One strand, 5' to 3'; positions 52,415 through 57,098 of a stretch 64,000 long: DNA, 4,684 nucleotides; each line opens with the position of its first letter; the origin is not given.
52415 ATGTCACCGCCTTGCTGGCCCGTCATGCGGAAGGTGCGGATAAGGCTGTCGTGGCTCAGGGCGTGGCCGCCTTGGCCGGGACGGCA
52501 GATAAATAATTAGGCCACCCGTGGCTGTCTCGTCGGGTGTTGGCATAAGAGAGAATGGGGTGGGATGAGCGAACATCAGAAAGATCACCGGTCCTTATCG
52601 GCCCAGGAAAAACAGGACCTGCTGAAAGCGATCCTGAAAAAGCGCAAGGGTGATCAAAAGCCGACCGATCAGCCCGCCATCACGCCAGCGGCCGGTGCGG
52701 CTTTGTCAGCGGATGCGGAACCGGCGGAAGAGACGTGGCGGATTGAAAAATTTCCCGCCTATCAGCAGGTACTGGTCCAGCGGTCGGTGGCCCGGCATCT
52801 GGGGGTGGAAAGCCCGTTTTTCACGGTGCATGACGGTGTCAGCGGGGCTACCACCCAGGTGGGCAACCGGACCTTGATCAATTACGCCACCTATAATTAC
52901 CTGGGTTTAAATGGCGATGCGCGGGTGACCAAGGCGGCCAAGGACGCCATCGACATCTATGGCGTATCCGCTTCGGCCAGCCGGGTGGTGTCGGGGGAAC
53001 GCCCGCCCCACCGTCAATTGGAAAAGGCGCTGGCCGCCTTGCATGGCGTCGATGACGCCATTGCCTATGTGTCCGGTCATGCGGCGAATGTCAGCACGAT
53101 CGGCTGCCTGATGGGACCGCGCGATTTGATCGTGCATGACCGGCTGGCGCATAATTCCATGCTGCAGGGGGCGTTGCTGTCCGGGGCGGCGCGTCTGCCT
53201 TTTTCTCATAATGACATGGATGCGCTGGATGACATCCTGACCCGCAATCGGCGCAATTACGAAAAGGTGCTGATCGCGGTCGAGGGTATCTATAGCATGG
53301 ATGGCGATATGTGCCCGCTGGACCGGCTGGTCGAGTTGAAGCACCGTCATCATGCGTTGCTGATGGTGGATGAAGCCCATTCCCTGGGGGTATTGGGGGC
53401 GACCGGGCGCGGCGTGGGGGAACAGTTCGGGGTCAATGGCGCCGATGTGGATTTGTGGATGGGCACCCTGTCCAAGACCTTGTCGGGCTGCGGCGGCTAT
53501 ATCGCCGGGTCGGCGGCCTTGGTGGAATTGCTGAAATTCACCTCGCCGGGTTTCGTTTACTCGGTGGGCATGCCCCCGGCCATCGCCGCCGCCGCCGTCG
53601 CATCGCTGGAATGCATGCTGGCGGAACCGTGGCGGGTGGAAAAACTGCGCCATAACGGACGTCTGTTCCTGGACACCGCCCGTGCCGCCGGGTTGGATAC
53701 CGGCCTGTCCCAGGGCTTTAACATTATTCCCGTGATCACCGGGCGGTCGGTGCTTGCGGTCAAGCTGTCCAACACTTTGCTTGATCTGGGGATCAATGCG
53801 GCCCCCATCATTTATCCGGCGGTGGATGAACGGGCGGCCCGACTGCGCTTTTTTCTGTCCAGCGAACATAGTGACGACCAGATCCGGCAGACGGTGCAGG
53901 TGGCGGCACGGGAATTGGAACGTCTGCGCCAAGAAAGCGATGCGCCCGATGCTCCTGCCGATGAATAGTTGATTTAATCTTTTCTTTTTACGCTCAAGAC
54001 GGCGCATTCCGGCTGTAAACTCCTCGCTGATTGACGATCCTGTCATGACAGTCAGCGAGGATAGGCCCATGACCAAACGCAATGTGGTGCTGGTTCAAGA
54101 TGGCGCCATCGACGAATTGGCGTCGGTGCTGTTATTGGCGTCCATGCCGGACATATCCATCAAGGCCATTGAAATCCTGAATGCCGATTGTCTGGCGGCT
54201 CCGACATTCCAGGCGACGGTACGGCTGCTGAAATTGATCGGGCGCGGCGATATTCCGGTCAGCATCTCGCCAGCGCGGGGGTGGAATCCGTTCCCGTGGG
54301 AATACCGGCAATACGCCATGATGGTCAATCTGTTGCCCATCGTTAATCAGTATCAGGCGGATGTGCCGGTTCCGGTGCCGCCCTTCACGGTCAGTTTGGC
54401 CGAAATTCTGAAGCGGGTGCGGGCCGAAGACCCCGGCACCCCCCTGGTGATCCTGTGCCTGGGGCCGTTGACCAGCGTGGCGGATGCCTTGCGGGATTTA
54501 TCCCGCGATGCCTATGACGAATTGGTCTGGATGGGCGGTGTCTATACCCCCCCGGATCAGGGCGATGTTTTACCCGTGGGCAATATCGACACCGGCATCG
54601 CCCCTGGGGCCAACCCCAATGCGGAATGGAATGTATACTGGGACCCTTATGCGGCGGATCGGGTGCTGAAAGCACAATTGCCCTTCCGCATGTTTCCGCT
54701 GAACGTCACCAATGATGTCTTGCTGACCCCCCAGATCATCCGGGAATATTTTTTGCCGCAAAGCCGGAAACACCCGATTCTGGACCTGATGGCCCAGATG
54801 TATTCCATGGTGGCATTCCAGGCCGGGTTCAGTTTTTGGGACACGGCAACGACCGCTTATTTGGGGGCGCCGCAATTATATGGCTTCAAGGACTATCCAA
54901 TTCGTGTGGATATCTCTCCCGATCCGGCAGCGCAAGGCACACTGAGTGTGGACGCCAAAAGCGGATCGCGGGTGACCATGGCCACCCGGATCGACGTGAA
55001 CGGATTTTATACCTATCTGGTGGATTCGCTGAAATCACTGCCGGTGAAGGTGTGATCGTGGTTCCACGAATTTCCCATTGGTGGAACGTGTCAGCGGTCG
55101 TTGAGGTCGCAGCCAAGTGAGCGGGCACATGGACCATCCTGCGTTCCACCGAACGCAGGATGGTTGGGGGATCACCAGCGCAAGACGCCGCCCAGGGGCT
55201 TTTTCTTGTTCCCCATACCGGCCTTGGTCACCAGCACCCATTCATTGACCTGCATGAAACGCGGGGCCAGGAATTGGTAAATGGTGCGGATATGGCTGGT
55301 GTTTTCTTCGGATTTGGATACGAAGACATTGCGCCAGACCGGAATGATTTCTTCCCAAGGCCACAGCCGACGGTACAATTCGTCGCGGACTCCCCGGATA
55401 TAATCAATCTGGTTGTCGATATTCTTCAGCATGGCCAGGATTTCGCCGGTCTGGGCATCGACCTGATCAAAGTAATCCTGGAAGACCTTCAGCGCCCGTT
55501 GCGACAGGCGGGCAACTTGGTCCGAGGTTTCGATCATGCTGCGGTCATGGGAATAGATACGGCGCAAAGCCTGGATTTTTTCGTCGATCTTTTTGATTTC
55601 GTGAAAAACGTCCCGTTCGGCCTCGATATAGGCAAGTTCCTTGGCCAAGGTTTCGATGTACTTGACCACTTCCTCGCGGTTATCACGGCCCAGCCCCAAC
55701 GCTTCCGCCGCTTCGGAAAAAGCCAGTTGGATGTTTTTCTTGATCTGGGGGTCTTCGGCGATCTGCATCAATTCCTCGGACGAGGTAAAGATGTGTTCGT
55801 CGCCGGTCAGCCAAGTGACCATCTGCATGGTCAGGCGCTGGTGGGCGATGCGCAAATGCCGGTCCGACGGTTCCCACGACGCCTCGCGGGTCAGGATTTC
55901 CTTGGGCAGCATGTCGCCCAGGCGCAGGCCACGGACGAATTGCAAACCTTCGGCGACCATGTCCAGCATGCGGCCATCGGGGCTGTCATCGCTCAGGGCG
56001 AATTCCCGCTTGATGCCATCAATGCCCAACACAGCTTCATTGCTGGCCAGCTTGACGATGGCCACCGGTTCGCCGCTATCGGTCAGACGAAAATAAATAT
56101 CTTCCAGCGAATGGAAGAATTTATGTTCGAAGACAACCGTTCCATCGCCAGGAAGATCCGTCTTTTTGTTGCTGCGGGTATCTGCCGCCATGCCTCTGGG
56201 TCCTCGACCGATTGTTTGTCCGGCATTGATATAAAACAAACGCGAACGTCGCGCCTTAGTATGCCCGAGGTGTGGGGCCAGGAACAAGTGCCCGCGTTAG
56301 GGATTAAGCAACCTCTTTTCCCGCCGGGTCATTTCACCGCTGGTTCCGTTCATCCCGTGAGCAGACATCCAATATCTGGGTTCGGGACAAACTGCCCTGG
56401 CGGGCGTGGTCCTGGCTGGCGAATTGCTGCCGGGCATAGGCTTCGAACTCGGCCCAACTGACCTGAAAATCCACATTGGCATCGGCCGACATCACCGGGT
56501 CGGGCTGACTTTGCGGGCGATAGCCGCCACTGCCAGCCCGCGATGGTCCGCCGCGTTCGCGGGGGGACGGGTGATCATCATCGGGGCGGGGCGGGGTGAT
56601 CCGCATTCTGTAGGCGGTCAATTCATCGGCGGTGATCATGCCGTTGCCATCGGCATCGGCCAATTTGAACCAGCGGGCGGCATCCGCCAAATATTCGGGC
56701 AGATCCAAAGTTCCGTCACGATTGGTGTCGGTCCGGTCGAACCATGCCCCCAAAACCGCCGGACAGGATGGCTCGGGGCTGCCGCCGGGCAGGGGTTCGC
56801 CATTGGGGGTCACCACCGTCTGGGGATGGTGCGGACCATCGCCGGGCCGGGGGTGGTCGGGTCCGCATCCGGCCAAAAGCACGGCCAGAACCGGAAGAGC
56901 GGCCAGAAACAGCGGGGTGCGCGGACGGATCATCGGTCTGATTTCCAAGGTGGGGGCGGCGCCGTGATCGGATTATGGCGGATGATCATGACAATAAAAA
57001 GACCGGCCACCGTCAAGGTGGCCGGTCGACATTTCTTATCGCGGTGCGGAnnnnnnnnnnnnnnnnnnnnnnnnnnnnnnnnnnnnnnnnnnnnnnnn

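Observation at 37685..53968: ~16 kb co-oriented cluster joining glycan-tailoring enzymes to a TE-less iterative PKS and a PLP chain-release enzyme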

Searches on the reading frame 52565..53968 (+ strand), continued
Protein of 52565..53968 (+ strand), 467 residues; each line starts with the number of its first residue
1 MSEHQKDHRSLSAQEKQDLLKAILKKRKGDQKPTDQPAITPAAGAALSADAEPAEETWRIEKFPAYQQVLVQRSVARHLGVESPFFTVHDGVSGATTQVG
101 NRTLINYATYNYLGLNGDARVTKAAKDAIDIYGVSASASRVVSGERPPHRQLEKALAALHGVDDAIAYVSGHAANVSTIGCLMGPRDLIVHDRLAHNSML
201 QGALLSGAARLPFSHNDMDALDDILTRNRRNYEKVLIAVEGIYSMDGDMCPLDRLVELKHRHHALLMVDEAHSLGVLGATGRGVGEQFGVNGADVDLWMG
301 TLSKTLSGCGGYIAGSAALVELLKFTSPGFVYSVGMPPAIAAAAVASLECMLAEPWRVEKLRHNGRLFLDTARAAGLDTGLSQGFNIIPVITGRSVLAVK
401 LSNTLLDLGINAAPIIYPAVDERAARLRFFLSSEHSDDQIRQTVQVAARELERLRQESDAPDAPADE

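Call 76: find_encoding_contigs(protein=P0036, flank=10000, max_places=1)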
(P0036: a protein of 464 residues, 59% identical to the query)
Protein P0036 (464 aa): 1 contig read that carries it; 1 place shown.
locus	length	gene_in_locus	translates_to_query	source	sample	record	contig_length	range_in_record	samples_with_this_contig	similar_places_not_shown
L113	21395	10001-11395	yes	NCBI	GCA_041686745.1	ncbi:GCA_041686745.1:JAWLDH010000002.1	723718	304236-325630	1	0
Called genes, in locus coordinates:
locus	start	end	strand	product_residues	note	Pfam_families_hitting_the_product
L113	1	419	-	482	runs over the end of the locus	-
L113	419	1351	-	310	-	PF00534:Glycos_transf_1, PF13692:Glyco_trans_1_4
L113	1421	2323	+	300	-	PF24793:GINT1_N, PF04616:Glyco_hydro_43 (faint)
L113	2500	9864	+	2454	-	PF00109:ketoacyl-synt, PF02801:Ketoacyl-synt_C, PF16197:KAsynt_C_assoc, PF00698:Acyl_transf_1, PF21089:PKS_DH_N, PF14765:PS-DH, PF08242:Methyltransf_12, PF13489:Methyltransf_23, +10 more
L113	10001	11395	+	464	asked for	PF00155:Aminotran_1_2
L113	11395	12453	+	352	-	PF00953:Glycos_transf_4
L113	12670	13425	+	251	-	PF01255:Prenyltransf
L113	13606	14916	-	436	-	PF06723:MreB_Mbl (faint), PF00012:HSP70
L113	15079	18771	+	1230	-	PF03797:Autotransporter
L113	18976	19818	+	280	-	PF10118:Metal_hydrol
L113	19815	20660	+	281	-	PF10118:Metal_hydrol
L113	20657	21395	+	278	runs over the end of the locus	PF13489:Methyltransf_23, PF01209:Ubie_methyltran (weak), PF13847:Methyltransf_31, PF08241:Methyltransf_11, PF08242:Methyltransf_12, PF13649:Methyltransf_25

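Call 77: find_encoding_contigs(protein=P0019, flank=10000, max_places=1)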
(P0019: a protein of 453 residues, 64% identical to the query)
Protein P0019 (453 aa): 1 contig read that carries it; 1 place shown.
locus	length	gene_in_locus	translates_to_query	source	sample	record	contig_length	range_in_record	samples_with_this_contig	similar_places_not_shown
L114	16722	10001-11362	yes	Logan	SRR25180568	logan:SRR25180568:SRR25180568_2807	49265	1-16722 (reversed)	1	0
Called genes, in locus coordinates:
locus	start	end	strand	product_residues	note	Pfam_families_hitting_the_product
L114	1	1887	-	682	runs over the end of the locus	PF13428:TPR_14 (faint), PF13174:TPR_6 (faint), PF07719:TPR_2 (faint), PF00515:TPR_1 (faint), PF14559:TPR_19, PF13432:TPR_16, PF14559:TPR_19 (weak), PF01061:ABC2_membrane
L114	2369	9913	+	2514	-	PF00109:ketoacyl-synt, PF02801:Ketoacyl-synt_C, PF16197:KAsynt_C_assoc, PF22621:CurL-like_PKS_C, PF00698:Acyl_transf_1, PF21089:PKS_DH_N, PF14765:PS-DH, PF08242:Methyltransf_12, +9 more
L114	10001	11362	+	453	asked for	PF00155:Aminotran_1_2, PF01053:Cys_Met_Meta_PP (weak)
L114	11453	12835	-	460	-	PF02878:PGM_PMM_I, PF02879:PGM_PMM_II, PF02880:PGM_PMM_III, PF00408:PGM_PMM_IV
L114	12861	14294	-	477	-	PF00483:NTP_transferase, PF12804:NTP_transf_3 (weak), PF22640:ManC_GMP_beta-helix, PF01050:MannoseP_isomer, PF07883:Cupin_2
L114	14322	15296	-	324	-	PF01370:Epimerase, PF04321:RmlD_sub_bind, PF16363:GDP_Man_Dehyd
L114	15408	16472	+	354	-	PF01370:Epimerase, PF04321:RmlD_sub_bind, PF16363:GDP_Man_Dehyd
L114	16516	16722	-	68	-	?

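Call 78: find_encoding_contigs(protein=P0101, flank=10000, max_places=1)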
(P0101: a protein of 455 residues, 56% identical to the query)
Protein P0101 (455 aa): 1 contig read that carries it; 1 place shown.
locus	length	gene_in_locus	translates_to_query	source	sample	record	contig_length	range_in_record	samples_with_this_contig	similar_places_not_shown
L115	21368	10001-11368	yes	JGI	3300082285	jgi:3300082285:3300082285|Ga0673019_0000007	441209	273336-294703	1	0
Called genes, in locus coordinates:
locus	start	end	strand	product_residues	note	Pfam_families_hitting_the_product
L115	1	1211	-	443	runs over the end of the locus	PF13439:Glyco_transf_4, PF20706:GT4-conflict (weak), PF00534:Glycos_transf_1, PF13692:Glyco_trans_1_4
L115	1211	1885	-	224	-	PF01066:CDP-OH_P_transf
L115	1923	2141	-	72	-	-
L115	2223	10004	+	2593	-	PF00109:ketoacyl-synt, PF02801:Ketoacyl-synt_C, PF16197:KAsynt_C_assoc, PF22336:RhiE-like_linker, PF22621:CurL-like_PKS_C, PF00698:Acyl_transf_1, PF21089:PKS_DH_N, PF14765:PS-DH, +9 more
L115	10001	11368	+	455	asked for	PF00155:Aminotran_1_2, PF01053:Cys_Met_Meta_PP (weak)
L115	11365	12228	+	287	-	PF00551:Formyl_trans_N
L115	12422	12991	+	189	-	-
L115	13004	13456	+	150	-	PF11008:DUF2846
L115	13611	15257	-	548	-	PF00342:PGI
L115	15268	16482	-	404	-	PF01041:DegT_DnrJ_EryC1, PF01212:Beta_elim_lyase (weak)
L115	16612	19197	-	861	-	PF05345:He_PIG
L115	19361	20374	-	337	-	PF00106:adh_short (weak), PF01073:3Beta_HSD, PF01370:Epimerase, PF02719:Polysacc_synt_2, PF04321:RmlD_sub_bind, PF08659:KR (weak), PF13460:NAD_binding_10 (weak), PF16363:GDP_Man_Dehyd, +1 more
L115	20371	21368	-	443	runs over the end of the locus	PF03721:UDPG_MGDP_dh_N, PF00984:UDPG_MGDP_dh, PF03720:UDPG_MGDP_dh_C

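Call 86: search_dna_similar(query=window:52565-53968:+, collection=plasmids, mode=protein, max_evalue=1e-80, max_rows=25)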
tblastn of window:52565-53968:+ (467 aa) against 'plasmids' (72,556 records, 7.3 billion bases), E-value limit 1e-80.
Records with a match: 24; places in all: 24; records where one place covers at least 80% of the query: 20.
Best place of each record, by identity: <60% 24.
By first word of the organism name: Bacillus 7; Sinorhizobium 4; Shinella 2; Streptomyces 2; Pseudomonas 1; Caballeronia 1; Paraburkholderia 1; Methylobacterium 1; Microbulbifer 1; Rhizobium 1; and 3 more.
By predicted mobility (MOB-suite, as given by PLSDB): non-mobilizable 21; conjugative 2; mobilizable 1.
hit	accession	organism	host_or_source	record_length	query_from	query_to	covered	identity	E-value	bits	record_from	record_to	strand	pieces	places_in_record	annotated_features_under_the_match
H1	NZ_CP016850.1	Pseudomonas sp. TMW 2.1634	cell culture,poultry meat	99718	10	454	95%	54.6%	7e-142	456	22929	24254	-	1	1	aminotransferase class I/II-fold pyridoxal phosphate-dependent enzyme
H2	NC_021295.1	Caballeronia insecticola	-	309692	5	446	95%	54.3%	6e-140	451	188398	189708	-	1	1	aminotransferase class I/II-fold pyridoxal phosphate-dependent enzyme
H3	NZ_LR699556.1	Paraburkholderia dioscoreae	-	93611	21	458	94%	54.3%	1e-135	438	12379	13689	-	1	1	aminotransferase class I/II-fold pyridoxal phosphate-dependent enzyme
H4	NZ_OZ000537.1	Shinella sp. WSC3-e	-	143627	45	451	87%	54.3%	2e-122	400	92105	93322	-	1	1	aminotransferase class I/II-fold pyridoxal phosphate-dependent enzyme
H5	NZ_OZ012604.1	Shinella sp. WSD5-1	-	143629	45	451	87%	54.3%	2e-122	400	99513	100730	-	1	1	aminotransferase class I/II-fold pyridoxal phosphate-dependent enzyme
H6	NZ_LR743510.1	Methylobacterium bullatum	-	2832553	59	456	85%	55.0%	2e-124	405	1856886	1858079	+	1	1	none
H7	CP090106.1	Sinorhizobium meliloti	Medicago,Cell culture,Plant nodule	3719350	53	459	87%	52.8%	1e-125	409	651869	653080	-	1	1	pyridoxal phosphate-dependent aminotransferase family protein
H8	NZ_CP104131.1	Sinorhizobium sp. K101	Phaseolus vulgaris,cell ...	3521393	53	459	87%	52.8%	1e-125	409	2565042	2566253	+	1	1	none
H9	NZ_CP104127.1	Sinorhizobium sp. M103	Phaseolus vulgaris,cell ...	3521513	53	459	87%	52.8%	1e-125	409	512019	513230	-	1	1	none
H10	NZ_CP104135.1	Sinorhizobium sp. C101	Phaseolus vulgaris,cell ...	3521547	53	459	87%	52.8%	1e-125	409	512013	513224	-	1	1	none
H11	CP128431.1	Microbulbifer sp. MKSA007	Smenospongia aurea,bacteria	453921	5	451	96%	47.9%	2e-129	420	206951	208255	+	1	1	aminotransferase class I/II-fold pyridoxal phosphate-dependent enzyme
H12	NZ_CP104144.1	Rhizobium sullae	Sulla coronaria,cell culture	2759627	53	455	86%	52.1%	4e-121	396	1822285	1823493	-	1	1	record has no annotation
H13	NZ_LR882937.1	Planktothrix agardhii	-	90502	50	453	87%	49.8%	5e-121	396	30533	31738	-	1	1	type I polyketide synthase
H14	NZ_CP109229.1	Streptomyces anthocyanicus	-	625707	56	453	85%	49.5%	7e-114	375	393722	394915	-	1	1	aminotransferase class I/II-fold pyridoxal phosphate-dependent enzyme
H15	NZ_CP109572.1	Streptomyces anthocyanicus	-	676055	56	453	85%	49.0%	1e-112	372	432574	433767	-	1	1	aminotransferase class I/II-fold pyridoxal phosphate-dependent enzyme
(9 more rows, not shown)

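Call 87: get_annotated_region(hit=H7, flank=14000)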
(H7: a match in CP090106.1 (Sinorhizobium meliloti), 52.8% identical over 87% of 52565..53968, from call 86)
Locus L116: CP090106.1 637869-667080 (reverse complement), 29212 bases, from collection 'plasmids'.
description: Sinorhizobium meliloti strain Ak57 plasmid pSymB, complete sequence
organism: Sinorhizobium meliloti (NCBI taxid 382)
taxonomy: Bacteria; Pseudomonadota; Alphaproteobacteria; Hyphomicrobiales; Rhizobiaceae; Sinorhizobium; Sinorhizobium meliloti
host: -; source: Medicago,Cell culture,Plant nodule; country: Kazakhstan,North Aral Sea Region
typing (MOB-suite, as given by PLSDB): non-mobilizable
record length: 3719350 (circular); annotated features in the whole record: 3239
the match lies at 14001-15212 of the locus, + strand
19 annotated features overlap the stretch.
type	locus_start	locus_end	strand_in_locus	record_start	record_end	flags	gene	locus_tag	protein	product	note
CDS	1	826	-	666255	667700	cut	-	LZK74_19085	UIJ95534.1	TolC family protein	-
CDS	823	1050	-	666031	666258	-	-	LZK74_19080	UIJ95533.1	hypothetical protein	-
CDS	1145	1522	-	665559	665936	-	-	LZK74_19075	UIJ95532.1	hypothetical protein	-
CDS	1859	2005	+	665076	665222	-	-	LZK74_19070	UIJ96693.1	hypothetical protein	-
CDS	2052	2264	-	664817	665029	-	-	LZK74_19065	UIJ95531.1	hypothetical protein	-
CDS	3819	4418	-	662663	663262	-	pncA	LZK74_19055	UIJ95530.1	bifunctional nicotinamidase/pyrazinamidase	-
CDS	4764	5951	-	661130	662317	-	-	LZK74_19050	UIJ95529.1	polysaccharide export protein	-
CDS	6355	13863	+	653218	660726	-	-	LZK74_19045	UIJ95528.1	SDR family NAD(P)-dependent oxidoreductase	-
CDS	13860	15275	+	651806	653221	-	-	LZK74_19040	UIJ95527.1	pyridoxal phosphate-dependent aminotransferase family protein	-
CDS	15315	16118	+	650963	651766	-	-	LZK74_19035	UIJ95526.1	SDR family oxidoreductase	-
CDS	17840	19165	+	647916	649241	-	-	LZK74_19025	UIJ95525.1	capsule biosynthesis protein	-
CDS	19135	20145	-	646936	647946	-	-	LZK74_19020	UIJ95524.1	KpsF/GutQ family sugar-phosphate isomerase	-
CDS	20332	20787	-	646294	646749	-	-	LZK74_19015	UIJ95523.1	Rrf2 family transcriptional regulator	-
CDS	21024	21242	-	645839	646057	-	-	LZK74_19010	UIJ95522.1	hypothetical protein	-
CDS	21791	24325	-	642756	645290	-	secD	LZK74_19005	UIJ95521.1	protein translocase subunit SecD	-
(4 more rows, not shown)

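Call 90: get_annotated_region(hit=H2, flank=14000)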
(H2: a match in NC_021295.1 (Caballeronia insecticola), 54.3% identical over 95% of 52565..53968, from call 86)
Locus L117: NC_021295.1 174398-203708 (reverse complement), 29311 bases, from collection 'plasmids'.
description: Caballeronia insecticola plasmid p2, complete sequence
organism: Caballeronia insecticola (NCBI taxid 758793)
taxonomy: Bacteria; Pseudomonadota; Betaproteobacteria; Burkholderiales; Burkholderiaceae; Caballeronia; Caballeronia insecticola
host: -; source: -; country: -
typing (MOB-suite, as given by PLSDB): non-mobilizable
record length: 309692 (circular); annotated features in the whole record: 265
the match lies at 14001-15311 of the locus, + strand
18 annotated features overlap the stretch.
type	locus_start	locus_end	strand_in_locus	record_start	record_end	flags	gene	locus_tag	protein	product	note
CDS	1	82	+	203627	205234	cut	-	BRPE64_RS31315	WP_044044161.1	IS66 family transposase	-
CDS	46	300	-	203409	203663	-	-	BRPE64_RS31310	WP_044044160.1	hypothetical protein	-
CDS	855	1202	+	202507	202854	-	-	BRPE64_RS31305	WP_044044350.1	hypothetical protein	-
CDS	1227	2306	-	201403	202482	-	-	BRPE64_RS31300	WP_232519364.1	hypothetical protein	-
CDS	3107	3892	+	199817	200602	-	-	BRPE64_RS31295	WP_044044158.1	SDR family NAD(P)-dependent oxidoreductase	-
CDS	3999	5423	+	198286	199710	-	-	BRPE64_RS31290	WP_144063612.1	LTA synthase family protein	-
CDS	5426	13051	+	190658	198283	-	-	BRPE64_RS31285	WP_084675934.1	type I polyketide synthase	-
CDS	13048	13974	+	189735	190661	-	-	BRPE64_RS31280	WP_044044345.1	UDP-3-O-acyl N-acetylglycosamine deacetylase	-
CDS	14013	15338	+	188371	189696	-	-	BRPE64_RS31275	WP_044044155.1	aminotransferase class I/II-fold pyridoxal phosphate-dependent enzyme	GO:0009058 - biosynthetic process [Evidence IEA]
CDS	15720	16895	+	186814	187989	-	-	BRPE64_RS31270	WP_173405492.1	polysaccharide biosynthesis/export family protein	-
CDS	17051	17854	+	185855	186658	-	-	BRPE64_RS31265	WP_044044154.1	ABC transporter permease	-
CDS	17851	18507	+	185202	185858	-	-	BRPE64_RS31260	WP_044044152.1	ABC transporter ATP-binding protein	-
CDS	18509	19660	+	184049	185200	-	-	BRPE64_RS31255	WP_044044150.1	chain-length determining protein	-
CDS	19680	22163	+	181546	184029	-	-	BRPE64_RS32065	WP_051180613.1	hypothetical protein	-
CDS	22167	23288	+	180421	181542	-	wecB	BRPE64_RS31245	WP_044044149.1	UDP-N-acetylglucosamine 2-epimerase (non-hydrolyzing)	GO:0009103 - lipopolysaccharide biosynthetic process [Evidence IEA]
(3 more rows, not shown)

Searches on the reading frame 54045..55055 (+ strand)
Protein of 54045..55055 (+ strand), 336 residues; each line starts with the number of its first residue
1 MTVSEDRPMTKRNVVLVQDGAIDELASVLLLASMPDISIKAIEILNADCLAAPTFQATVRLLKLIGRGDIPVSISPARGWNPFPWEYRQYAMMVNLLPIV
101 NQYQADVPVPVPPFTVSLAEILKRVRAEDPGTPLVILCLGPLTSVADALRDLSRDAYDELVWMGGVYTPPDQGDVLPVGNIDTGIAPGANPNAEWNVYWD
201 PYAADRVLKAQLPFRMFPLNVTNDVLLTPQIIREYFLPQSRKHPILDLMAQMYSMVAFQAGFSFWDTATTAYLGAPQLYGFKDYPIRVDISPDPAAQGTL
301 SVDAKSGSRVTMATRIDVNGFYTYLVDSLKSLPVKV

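Call 3: search_protein_families(library=pfam, proteins=[window:54045-55055:+])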
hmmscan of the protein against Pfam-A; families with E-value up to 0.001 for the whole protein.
window:54045-55055:+ (336 aa): 1 family
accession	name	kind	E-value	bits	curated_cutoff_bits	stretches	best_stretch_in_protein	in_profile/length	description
PF01156.24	IU_nuc_hydro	-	1.7e-34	120.3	34.2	1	18-322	5-296/297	Inosine-uridine preferring nucleoside hydrolase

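Call 11: search_protein_families(library=ncbifam, proteins=[window:54045-55055:+], max_evalue=0.001)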
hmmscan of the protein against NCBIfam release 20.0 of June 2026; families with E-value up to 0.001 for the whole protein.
window:54045-55055:+ (336 aa): 4 families
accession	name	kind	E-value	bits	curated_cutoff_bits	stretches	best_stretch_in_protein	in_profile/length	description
NF008036.0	PRK10768.1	equivalog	2.2e-20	73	382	1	132-331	116-302/304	ribonucleoside hydrolase RihC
NF007761.0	PRK10443.1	equivalog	3.9e-15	55.7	433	1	13-331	4-309/311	pyrimidine-specific ribonucleoside hydrolase RihA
NF052221.1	UridNuclsHydUriH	equivalog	5.4e-11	42.2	450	1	118-332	104-309/310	uridine-preferring nucleoside hydrolase UriH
NF007417.0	PRK09955.1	equivalog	3.6e-09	35.9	459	1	137-324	122-301/313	ribosylpyrimidine nucleosidase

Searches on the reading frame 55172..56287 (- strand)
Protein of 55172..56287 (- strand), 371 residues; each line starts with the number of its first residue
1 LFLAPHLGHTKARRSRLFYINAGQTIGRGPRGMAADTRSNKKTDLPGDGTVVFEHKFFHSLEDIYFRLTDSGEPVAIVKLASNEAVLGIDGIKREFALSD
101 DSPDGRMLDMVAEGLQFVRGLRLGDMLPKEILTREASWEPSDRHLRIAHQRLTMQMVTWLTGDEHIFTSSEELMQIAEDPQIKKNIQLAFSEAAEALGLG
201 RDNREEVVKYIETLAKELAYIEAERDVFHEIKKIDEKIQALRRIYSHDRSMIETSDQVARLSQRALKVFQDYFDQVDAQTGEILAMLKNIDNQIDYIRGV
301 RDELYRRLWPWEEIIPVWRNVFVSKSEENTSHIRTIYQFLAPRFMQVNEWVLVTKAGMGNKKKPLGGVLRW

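Call 10: search_protein_families(library=pfam, proteins=[window:55172-56287:-], max_evalue=0.01)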
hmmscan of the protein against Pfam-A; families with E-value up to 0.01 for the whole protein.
window:55172-56287:- (371 aa): 0 families

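Call 11: search_protein_families(library=ncbifam, proteins=[window:55172-56287:-], max_evalue=0.001)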
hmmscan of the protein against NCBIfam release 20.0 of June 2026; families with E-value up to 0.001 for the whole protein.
window:55172-56287:- (371 aa): 1 family
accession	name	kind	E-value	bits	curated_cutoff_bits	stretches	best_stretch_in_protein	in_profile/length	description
TIGR00513.1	accA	equivalog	0.00069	19.1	319.3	1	229-305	10-84/321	acetyl-CoA carboxylase carboxyl transferase subunit alpha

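Call 82: search_protein_families(library=pfam, proteins=[window:55172-56287:-], max_evalue=0.001)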
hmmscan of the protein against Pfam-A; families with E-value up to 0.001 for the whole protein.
window:55172-56287:- (371 aa): 0 families

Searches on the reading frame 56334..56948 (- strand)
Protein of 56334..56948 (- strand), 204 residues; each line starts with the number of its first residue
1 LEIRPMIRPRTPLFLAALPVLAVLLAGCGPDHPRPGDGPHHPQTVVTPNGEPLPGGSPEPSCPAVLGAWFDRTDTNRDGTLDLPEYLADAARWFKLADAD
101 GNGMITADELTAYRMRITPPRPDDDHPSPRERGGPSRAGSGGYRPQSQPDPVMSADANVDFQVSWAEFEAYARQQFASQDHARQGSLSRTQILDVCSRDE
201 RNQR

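Call 10: search_protein_families(library=pfam, proteins=[window:56334-56948:-], max_evalue=0.01)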
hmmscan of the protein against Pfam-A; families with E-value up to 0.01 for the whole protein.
window:56334-56948:- (204 aa): 4 families
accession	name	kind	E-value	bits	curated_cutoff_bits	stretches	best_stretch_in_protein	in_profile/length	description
PF13202.12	EF-hand_5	-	3.5e-10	39.3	25.9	2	93-110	4-21/25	EF hand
PF00036.39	EF-hand_1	-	1.6e-09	37.1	25.4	1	92-112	4-24/29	EF hand domain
PF13499.12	EF-hand_7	-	7.5e-09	36.3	30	1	91-171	5-65/67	EF-hand domain pair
PF13405.12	EF-hand_6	-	1.2e-08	34.4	25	1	92-111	4-23/30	EF-hand domain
